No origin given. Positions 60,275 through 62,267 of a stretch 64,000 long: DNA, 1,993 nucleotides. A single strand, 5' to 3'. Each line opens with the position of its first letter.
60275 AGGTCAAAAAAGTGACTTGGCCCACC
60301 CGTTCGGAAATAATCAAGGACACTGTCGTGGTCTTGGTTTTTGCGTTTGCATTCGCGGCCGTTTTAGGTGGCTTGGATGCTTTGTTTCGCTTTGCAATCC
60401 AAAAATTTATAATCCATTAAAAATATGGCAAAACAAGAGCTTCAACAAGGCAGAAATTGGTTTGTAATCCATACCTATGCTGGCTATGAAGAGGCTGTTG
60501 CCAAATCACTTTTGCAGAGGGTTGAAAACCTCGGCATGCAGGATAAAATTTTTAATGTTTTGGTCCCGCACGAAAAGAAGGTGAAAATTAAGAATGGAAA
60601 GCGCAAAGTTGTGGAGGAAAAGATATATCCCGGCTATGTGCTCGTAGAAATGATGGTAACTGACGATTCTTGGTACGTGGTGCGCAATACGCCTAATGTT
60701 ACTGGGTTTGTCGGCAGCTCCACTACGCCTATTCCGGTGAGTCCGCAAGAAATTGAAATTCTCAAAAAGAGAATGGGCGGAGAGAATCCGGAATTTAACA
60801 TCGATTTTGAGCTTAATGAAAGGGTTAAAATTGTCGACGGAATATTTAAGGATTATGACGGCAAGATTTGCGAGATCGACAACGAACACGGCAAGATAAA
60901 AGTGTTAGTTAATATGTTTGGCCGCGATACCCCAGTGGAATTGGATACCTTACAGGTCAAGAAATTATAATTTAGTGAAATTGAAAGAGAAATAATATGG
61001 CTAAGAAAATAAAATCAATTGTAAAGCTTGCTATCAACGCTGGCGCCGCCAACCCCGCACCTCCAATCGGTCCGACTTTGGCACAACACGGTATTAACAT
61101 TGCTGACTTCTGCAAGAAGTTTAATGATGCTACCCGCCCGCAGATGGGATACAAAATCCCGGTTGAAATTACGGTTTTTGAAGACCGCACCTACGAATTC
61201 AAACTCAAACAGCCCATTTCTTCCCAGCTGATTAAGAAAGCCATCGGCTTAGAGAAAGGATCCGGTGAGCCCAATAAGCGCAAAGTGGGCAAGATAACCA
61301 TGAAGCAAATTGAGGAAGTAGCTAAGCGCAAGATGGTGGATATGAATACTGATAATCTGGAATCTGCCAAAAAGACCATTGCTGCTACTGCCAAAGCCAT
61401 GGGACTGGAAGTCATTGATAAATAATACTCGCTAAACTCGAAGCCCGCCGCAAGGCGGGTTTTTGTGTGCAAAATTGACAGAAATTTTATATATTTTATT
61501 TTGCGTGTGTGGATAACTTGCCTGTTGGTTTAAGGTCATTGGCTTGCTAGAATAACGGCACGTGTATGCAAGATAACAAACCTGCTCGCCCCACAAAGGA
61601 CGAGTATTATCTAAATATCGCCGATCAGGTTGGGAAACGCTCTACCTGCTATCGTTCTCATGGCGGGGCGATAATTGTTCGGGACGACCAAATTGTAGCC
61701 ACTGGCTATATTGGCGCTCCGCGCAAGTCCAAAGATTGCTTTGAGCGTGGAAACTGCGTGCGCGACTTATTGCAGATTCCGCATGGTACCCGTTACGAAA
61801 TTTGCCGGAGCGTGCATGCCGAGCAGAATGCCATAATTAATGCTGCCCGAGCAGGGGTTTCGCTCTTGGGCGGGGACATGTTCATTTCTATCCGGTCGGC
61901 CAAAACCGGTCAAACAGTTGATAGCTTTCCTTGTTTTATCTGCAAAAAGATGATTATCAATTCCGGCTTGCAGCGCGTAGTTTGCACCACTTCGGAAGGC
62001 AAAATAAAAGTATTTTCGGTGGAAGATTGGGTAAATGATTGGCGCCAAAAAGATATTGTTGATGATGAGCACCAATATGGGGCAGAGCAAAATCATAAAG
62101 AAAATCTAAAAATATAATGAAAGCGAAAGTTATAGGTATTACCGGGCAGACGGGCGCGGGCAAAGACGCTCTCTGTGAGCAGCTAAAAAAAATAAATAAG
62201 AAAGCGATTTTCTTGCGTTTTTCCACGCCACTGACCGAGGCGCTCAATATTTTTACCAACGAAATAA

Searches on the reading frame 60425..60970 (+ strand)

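Call 71: search_protein_families(library=pfam, proteins=[window:60425-60970:+], max_evalue=0.0001)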
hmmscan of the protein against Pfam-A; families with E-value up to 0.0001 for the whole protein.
window:60425-60970:+ (181 aa): 1 family
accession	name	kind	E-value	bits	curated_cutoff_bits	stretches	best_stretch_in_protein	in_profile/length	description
PF02357.24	NusG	-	2.2e-29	102.2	22.2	1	11-113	2-92/93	Transcription termination factor nusG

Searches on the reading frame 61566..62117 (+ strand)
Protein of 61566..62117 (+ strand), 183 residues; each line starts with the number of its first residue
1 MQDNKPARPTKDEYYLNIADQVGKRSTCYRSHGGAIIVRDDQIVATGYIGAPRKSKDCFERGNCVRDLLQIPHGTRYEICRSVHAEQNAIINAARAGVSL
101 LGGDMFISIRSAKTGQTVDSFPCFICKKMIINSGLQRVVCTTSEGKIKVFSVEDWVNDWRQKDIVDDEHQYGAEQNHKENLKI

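Call 71: search_protein_families(library=pfam, proteins=[window:61566-62117:+], max_evalue=0.0001)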
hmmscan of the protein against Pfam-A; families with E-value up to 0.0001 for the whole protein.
window:61566-62117:+ (183 aa): 2 families
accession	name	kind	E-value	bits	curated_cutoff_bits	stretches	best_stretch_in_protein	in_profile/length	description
PF00383.29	dCMP_cyt_deam_1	-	2.8e-16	59.7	25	1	10-141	2-101/102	Cytidine and deoxycytidylate deaminase zinc-binding region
PF14437.12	MafB19-deam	-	7.8e-08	32.8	27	1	11-149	3-115/142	MafB19-like deaminase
